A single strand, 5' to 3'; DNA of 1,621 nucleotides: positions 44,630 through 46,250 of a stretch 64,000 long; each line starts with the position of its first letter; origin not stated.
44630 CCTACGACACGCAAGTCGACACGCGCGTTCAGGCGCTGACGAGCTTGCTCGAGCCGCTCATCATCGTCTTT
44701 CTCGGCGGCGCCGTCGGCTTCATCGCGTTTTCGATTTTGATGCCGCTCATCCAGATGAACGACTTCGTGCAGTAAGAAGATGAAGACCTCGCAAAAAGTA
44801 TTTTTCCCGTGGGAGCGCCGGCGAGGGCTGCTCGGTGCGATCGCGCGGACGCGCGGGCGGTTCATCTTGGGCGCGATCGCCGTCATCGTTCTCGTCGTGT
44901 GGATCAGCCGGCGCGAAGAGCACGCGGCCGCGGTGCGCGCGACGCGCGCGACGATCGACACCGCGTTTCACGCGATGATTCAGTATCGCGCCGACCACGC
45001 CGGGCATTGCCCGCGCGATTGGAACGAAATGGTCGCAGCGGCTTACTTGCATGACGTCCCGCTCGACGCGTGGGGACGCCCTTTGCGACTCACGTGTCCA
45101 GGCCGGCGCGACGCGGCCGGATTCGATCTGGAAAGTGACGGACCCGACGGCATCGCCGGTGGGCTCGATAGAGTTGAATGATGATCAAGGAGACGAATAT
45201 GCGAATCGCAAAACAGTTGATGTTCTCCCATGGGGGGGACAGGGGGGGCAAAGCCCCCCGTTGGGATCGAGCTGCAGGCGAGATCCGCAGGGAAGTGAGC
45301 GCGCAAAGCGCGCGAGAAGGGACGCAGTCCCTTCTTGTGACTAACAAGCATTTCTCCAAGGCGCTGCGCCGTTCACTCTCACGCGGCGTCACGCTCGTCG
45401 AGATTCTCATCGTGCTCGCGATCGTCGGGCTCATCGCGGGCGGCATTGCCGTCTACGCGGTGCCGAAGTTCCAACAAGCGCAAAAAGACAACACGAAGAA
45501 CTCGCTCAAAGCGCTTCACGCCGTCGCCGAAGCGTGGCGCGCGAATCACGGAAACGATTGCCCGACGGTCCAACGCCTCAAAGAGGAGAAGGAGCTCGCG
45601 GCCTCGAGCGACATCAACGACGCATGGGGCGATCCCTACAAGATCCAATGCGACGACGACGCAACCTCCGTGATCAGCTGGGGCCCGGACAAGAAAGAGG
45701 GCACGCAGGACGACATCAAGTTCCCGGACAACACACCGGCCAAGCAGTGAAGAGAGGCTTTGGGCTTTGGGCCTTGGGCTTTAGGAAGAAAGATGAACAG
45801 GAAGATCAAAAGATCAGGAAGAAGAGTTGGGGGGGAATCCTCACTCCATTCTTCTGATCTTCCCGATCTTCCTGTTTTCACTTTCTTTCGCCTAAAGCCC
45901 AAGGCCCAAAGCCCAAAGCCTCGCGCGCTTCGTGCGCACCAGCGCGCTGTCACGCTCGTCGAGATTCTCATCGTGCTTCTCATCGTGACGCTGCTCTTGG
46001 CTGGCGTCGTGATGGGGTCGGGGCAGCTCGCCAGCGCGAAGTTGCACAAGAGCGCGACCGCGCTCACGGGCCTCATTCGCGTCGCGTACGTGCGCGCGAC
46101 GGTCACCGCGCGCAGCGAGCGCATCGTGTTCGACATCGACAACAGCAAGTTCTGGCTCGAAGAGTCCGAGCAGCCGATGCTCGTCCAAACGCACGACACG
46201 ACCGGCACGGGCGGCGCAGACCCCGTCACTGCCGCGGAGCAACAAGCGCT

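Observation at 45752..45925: Large compound hairpin (32-bp perfect outer inverted repeat plus inner stem) inserted directly after the major pseudopilin gene and swallowing the gspH start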

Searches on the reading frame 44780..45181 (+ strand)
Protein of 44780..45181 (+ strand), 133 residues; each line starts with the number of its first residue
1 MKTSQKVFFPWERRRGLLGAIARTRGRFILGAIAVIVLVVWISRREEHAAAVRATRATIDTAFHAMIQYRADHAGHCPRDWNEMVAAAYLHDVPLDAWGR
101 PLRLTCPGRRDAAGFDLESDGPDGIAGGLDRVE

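Call 38: find_encoding_contigs(protein=window:44780-45181:+, flank=4000, max_places=10)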
Protein window:44780-45181:+ (133 aa): no gene with exactly this product is on record in the collection.

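Call 83: search_protein_families(library=pfam, proteins=[window:44780-45178:+], max_evalue=0.01)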
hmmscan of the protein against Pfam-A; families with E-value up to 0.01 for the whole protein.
window:44780-45178:+ (133 aa): 1 family
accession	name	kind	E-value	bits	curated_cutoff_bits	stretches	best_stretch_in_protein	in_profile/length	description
PF08334.16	T2SSG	-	2.9e-07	31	21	1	85-130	56-100/108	Type II secretion system (T2SS), protein G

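Call 84: search_protein_families(library=ncbifam, proteins=[window:44780-45178:+], max_evalue=0.01)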
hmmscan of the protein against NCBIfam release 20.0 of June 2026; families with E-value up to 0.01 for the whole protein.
window:44780-45178:+ (133 aa): 1 family
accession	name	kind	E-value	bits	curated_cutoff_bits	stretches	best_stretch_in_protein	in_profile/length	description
TIGR01710.1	typeII_sec_gspG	equivalog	9.3e-09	35.4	88.85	1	78-130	79-125/134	type II secretion system major pseudopilin GspG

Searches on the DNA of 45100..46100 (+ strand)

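Call 30: search_rna_families(source=window, start=45100, end=46100, threshold=evalue, max_evalue=5)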
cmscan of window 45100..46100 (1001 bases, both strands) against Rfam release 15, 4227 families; matches with E-value up to 5: 17.
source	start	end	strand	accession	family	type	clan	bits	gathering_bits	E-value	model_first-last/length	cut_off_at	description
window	45771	45905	-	RF03828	MIR831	Gene; miRNA;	-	36.3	100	1.3e-05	1-181/181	no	MIR831 microRNA precursor family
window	45791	45886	+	RF03678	mir-3956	Gene; miRNA;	-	30.1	100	0.003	1-98/98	no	mir-3956 microRNA precursor family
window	45748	45927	-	RF01911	MIR2118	Gene; miRNA;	-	27.8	85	0.0044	1-170/170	no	MIR2118 microRNA precursor family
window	45787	45886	-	RF03792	MIR6462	Gene; miRNA;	-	26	96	0.043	1-119/119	no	MIR6462 microRNA precursor family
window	45794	45868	-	RF03778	mir-483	Gene; miRNA;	-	25.8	60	0.03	1-75/75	no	mir-483 microRNA precursor family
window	45774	45899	+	RF01911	MIR2118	Gene; miRNA;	-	24.3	85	0.032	1-170/170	no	MIR2118 microRNA precursor family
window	45786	45887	+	RF03792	MIR6462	Gene; miRNA;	-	21.5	96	0.52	1-119/119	no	MIR6462 microRNA precursor family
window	45755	45922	+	RF02409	snoR125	Gene; snRNA; snoRNA; CD-box;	-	20.7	100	0.033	1-200/200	no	Small nucleolar RNA snoR125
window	45787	45873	-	RF03873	mir-3192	Gene; miRNA;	-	20.2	80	0.44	1-77/77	no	mir-3192 microRNA precursor family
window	45919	45952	-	RF01553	TB9Cs1H3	Gene; snRNA; snoRNA; HACA-box;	-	19.6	35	0.2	1-65/65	no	Trypanosomatid snoRNA TB9Cs1H3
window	45791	45871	-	RF04083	MIR528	Gene; miRNA;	-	19.1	62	0.56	1-89/89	no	MIR528 microRNA precursor family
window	45795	45869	+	RF03778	mir-483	Gene; miRNA;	-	18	60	2.2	1-75/75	no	mir-483 microRNA precursor family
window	45800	45880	-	RF03360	mir-3156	Gene; miRNA;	-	17.7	76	2.3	1-77/77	no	mir-3156 microRNA precursor family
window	45792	45871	-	RF04185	MIR2118_2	Gene; miRNA;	-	17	120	3.2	1-106/106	no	MIR2118_2 microRNA precursor family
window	45753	45946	+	RF02400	Hsp83_3_UTR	Cis-reg;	-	16.8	90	0.019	1-470/470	no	Heat shock protein 83 3' UTR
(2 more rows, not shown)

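Call 52: build_rna_model(alignment_id=A4)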
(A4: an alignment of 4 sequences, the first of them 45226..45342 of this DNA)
Model R1 built from alignment A4 (4 sequences, 122 columns); structure: RNAalifold consensus.
model positions 112; base pairs 37; branch points 4; effective number of sequences 0.82; information 0.59 bits per position. Calibrated on 0.2 Mb of random sequence (short: E-values are rough).
structure used (alignment columns):
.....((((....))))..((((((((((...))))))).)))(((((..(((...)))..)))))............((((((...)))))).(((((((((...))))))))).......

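Call 54: search_with_rna_model(model_id=R1, sources=[window, L001, L002, L003, L004, L005, L006, L007, L008, L009, L010, L011, L012, L013, L014, L015, L016, L017, L018, L019, L020, L021, L022, L023, L024, L025, L026, L027, L028, L029, L030, L031, L032, L033, L034, L035, L036, L037, L038, L039, L040, L041, L042, L043, L044, L045, L046, L047, L048, L049, L050, L051, L052, L053, L054, L055, L056, L057, L058, L059, L060, L061, L062, L063, L064, L065, L066, L067, L068, L069, L070, L071, L072, L073, L074, L075, L076, L077, L078, L079, L080, L201, L202, L203], max_evalue=0.1)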
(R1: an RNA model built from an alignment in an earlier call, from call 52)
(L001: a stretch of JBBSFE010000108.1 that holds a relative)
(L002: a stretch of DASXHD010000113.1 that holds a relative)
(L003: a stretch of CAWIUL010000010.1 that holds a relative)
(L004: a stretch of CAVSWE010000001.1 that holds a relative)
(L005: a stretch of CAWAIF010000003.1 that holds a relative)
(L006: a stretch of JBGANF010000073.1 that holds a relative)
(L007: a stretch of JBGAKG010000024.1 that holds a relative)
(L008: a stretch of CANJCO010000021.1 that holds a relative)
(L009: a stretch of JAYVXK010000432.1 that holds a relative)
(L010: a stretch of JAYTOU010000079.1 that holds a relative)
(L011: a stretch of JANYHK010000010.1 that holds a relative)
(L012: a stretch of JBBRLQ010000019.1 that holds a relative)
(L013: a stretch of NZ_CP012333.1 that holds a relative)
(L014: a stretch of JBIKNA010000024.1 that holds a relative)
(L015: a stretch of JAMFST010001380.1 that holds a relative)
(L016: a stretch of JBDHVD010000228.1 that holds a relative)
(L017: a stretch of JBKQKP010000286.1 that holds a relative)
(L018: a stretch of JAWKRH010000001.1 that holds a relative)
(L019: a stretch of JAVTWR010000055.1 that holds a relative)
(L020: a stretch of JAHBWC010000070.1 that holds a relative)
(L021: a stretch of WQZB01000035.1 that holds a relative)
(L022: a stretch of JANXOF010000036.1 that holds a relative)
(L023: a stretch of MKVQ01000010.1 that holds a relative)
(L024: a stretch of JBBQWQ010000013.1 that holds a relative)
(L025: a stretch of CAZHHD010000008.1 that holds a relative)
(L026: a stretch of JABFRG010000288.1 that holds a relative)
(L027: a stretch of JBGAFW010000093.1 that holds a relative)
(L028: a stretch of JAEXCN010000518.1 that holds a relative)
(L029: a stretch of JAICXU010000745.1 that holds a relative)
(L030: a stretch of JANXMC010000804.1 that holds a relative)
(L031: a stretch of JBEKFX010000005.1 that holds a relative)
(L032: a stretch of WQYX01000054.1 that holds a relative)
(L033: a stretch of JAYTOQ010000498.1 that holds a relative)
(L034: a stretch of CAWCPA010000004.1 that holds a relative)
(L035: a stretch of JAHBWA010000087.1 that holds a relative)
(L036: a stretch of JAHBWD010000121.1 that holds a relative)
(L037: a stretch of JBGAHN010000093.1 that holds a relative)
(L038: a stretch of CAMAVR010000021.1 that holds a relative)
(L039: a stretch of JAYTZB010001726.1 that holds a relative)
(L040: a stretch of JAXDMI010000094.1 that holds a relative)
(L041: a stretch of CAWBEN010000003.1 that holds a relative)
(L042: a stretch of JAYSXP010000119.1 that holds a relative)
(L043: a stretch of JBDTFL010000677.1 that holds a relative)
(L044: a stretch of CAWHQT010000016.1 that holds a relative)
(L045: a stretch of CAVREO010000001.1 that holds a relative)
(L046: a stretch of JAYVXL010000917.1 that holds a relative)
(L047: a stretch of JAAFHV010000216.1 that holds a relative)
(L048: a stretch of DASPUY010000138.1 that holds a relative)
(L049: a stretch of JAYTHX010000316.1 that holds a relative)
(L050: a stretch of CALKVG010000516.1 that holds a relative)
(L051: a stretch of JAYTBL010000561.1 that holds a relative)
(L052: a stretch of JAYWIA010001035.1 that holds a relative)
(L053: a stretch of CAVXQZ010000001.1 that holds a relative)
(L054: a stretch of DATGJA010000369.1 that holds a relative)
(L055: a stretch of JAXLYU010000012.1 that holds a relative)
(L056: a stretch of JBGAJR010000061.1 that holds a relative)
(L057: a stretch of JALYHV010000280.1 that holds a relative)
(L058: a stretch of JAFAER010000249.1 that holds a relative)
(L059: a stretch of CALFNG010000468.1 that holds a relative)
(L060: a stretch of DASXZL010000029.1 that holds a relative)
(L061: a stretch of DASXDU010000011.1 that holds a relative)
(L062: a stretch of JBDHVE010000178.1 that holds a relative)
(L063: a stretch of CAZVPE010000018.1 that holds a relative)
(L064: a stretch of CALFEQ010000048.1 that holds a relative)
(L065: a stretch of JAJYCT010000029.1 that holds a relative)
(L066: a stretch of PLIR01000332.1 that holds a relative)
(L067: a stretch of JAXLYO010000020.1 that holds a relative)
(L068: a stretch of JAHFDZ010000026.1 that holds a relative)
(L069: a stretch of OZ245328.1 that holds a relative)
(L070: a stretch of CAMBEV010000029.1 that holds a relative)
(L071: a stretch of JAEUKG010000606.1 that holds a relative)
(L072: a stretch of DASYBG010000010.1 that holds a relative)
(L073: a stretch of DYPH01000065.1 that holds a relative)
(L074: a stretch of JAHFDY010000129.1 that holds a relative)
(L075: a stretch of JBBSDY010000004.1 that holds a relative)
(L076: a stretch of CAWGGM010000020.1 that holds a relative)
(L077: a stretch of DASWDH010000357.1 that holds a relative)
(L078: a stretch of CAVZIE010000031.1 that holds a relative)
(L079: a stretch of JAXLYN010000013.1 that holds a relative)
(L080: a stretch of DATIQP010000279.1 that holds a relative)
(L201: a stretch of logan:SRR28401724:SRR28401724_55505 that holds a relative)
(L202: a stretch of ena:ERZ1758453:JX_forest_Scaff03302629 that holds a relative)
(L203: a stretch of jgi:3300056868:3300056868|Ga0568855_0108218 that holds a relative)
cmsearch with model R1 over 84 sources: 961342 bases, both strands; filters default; matches with E-value up to 0.1: 9.
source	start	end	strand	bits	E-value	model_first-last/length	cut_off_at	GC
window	45226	45337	+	131.3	2.9e-26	1-112/112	no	0.68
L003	7455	7566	+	120.2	8.1e-24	1-112/112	no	0.75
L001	7458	7569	+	115.8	7.7e-23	1-112/112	no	0.73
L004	5307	5414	+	75.8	4.6e-14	1-112/112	no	0.75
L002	5493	5532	+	28.7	0.001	69-110/112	no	0.77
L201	5290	5399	+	28.1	0.0014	1-112/112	no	0.67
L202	3367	3476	+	28.1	0.0014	1-112/112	no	0.67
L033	2926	3040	-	24.2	0.01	1-112/112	no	0.65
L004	7412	7452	+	22.5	0.023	70-110/112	no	0.76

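Call 72: search_with_rna_model(model_id=R1, sources=[L084, L085, L086, L088, L090, L093, L094, L095, L096, L097, L100, L101, L102, L104, L105, L106, L107, L108, L109, L114, L119, L120, L121, L122, L123, L125, L126, L127, L128, L130, L131, L132, L134, L135, L136, L137, L139, L140, L141, L142, L143, L145, L148, L149, L153, L155, L156, L160, L162, L163, L164, L167, L171, L172, L173, L174, L178, L179, L180, L181, L182, L183, L186, L188, L189, L190, L191, L193, L194, L195, L197, L198, L200, L204, L205, L206, L207], max_evalue=0.1)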
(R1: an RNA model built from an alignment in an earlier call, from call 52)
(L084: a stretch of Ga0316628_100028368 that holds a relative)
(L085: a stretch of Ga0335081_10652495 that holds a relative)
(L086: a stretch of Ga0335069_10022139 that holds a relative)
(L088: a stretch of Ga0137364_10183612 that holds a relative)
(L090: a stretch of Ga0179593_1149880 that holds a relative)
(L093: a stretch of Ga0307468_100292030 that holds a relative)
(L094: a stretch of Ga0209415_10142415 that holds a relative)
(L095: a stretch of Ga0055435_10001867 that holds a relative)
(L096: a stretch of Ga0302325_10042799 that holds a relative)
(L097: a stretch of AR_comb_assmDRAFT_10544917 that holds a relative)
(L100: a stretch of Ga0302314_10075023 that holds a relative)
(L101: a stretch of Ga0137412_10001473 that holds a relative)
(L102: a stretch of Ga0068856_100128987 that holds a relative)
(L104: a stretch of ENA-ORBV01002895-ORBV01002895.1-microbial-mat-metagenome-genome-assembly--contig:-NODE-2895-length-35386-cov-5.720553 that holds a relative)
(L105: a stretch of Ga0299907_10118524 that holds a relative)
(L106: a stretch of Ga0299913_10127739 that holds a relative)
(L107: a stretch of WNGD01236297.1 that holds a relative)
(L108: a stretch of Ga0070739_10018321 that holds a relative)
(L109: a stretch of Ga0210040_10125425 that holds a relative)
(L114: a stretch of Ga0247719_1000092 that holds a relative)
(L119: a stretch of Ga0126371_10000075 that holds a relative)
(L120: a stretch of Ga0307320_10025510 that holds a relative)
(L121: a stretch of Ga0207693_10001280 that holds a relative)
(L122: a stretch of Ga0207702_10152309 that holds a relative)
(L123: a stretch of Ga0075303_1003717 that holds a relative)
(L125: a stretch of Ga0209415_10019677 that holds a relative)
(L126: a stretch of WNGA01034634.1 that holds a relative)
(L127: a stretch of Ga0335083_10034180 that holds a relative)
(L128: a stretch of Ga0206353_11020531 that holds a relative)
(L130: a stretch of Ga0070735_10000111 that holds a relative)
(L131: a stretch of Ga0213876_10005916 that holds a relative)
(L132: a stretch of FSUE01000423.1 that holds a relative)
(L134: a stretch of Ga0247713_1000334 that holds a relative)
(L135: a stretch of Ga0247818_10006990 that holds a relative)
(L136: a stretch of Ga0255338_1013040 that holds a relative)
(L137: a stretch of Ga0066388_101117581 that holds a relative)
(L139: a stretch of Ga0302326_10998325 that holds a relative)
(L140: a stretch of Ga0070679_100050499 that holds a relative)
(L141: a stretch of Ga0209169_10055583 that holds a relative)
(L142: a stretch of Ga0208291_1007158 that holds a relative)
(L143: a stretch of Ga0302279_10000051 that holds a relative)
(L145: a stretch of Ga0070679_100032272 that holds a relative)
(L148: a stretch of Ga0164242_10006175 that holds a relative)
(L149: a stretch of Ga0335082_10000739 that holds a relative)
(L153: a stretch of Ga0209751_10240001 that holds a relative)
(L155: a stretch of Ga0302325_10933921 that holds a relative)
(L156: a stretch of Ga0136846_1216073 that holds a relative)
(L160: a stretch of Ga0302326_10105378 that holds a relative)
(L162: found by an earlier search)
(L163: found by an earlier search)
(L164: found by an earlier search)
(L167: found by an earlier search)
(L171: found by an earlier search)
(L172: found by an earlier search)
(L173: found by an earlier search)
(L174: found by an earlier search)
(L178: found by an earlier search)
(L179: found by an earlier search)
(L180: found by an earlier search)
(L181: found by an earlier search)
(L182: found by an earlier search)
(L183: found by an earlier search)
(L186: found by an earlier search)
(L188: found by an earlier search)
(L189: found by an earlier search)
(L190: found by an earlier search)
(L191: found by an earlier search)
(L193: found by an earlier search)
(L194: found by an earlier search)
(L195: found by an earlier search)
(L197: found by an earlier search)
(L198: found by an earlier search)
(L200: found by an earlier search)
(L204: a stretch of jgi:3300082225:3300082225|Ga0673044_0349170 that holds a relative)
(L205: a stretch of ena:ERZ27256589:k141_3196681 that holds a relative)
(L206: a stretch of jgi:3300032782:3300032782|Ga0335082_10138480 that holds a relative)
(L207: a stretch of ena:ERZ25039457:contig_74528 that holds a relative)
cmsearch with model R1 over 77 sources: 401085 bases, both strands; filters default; matches with E-value up to 0.1: 4.
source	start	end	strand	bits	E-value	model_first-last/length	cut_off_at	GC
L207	3027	3136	+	93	3.2e-18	1-112/112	no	0.69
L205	2999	3107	+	75.9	1.8e-14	1-112/112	no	0.81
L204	1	55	+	45.6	8.1e-08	58-112/112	5'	0.73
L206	2333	2370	+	28.9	0.00039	1-38/112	3'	0.87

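Call 75: search_with_rna_model(model_id=R1, sources=[window, L001, L002, L003, L004, L201, L204, L205, L206, L207], max_evalue=0.001, make_alignment=true)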
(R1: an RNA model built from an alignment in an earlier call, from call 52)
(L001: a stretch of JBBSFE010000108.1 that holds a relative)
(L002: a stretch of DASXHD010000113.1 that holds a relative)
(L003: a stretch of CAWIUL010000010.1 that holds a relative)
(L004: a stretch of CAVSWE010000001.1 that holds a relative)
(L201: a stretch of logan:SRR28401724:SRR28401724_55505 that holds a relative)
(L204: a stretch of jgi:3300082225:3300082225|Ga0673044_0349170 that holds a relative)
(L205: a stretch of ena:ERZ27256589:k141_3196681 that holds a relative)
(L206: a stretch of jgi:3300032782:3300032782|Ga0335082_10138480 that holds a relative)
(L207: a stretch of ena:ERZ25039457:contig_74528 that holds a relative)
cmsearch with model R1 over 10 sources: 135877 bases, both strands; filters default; matches with E-value up to 0.001: 10.
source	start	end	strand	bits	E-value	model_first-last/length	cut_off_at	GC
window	45226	45337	+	131.3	4.2e-27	1-112/112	no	0.68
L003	7455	7566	+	120.2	1.1e-24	1-112/112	no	0.75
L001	7458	7569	+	115.8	1.1e-23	1-112/112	no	0.73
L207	3027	3136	+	93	1.1e-18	1-112/112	no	0.69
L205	2999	3107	+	75.9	6.1e-15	1-112/112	no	0.81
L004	5307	5414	+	75.8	6.4e-15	1-112/112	no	0.75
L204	1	55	+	45.6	2.8e-08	58-112/112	5'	0.73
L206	2333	2370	+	28.9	0.00013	1-38/112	3'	0.87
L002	5493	5532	+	28.7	0.00014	69-110/112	no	0.77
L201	5290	5399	+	28.1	0.0002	1-112/112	no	0.67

Alignment A5: 10 matches aligned to the model, 137 columns, each read 5' to 3' on its own strand. Consensus structure (alignment columns), stored with it:
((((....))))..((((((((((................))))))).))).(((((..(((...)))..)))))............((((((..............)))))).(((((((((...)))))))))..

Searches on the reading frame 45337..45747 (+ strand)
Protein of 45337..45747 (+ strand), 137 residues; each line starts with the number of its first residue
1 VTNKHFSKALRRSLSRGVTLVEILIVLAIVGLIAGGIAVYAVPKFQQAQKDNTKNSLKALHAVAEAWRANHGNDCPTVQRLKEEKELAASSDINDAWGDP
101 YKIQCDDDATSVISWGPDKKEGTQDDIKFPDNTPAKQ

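Call 83: search_protein_families(library=pfam, proteins=[window:45337-45747:+], max_evalue=0.01)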
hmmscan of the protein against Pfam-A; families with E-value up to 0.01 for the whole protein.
window:45337-45747:+ (137 aa): 3 families
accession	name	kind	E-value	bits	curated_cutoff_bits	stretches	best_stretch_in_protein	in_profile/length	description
PF07963.17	N_methyl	-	7.3e-06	25.8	21.2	1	14-37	3-26/27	Prokaryotic N-terminal methylation motif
PF08334.16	T2SSG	-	0.0018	18.7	21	0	47-126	8-101/108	Type II secretion system (T2SS), protein G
PF02203.21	TarH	-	0.0024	18.2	25.2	1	19-68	10-59/177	Tar ligand binding domain homologue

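Call 84: search_protein_families(library=ncbifam, proteins=[window:45337-45747:+], max_evalue=0.01)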
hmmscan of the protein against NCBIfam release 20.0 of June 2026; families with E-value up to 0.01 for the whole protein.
window:45337-45747:+ (137 aa): 7 families
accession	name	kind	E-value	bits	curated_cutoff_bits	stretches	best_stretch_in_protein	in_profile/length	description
TIGR01710.1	typeII_sec_gspG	equivalog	3.9e-10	39.9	88.85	1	16-126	1-129/134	type II secretion system major pseudopilin GspG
NF041775.1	typeIV_PilA_Myxo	equivalog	8.9e-07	29.1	400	1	15-65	10-60/214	type IV pilin protein PilA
TIGR01708.2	typeII_sec_gspH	equivalog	4e-06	26.9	80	1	15-67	1-53/169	type II secretion system minor pseudopilin GspH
TIGR02532.1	IV_pilin_GFxxxE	domain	3.9e-05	23.3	16.3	1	16-37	2-23/24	prepilin-type N-terminal cleavage/methylation domain-containing protein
NF040999.1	pilin_ComGC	equivalog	9.5e-05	22.5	75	1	16-89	2-74/84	competence type IV pilus major pilin ComGC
NF041013.1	T4P_ComGE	equivalog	0.002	18.2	49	1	16-66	4-52/83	competence type IV pilus minor pilin ComGE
NF007800.0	PRK10506.1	equivalog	0.0021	17.9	158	1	15-85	8-77/163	prepilin peptidase-dependent protein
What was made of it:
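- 45337..45750 (+): gspG (major pseudopilin by best match and synteny). The likely start is GTG 45337, giving leader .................|VTLVE. The stop is TGA 45748-45750. TIGR01710 gspG is the best NCBIfam hit but falls below its cutoff (calls 83, 84).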
